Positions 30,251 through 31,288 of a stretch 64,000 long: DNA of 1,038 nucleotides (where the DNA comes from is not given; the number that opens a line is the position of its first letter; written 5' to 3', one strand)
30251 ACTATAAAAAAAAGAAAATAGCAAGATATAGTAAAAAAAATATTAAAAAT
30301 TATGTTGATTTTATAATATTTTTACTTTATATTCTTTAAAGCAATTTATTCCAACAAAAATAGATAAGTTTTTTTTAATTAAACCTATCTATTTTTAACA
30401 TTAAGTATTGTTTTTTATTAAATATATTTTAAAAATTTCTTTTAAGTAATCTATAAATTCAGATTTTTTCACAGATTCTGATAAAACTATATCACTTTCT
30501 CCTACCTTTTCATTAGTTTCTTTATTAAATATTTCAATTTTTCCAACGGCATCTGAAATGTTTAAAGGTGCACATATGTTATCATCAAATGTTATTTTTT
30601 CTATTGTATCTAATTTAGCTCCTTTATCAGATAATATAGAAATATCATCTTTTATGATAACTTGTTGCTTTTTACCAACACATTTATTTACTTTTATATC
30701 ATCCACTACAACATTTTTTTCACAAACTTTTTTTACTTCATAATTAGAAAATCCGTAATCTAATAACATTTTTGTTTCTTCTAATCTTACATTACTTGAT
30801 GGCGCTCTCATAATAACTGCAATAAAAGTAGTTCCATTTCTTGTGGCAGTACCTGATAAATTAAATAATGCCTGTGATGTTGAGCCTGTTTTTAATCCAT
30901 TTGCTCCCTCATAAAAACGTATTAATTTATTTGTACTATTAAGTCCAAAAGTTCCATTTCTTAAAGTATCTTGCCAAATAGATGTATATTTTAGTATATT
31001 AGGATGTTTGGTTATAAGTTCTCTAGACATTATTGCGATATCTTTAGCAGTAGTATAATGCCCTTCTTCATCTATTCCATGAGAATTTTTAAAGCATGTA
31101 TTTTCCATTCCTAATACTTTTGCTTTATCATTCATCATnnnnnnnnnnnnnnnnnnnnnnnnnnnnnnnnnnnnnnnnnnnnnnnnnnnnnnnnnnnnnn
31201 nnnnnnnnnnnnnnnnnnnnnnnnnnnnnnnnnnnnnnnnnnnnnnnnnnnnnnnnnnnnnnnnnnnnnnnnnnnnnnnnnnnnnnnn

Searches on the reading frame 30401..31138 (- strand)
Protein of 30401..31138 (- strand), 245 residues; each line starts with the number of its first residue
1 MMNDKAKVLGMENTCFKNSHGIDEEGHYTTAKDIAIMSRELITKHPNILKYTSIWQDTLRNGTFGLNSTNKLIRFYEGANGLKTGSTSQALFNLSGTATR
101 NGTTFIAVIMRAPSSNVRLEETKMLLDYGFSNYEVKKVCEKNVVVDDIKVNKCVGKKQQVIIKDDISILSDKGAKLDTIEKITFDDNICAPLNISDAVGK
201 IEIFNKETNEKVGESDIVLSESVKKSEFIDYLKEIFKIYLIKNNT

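Call 40: search_protein_families(library=pfam, proteins=[window:30401-31138:-], max_evalue=0.00001)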
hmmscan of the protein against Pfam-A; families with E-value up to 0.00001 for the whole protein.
window:30401-31138:- (245 aa): 2 families
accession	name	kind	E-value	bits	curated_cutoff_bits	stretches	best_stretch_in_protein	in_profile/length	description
PF00768.25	Peptidase_S11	-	1.5e-27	97.1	27.6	1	1-113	125-238/239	D-alanyl-D-alanine carboxypeptidase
PF07943.18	PBP5_C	-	5.4e-08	33.3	21.2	1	133-225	1-91/91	Penicillin-binding protein 5, C-terminal domain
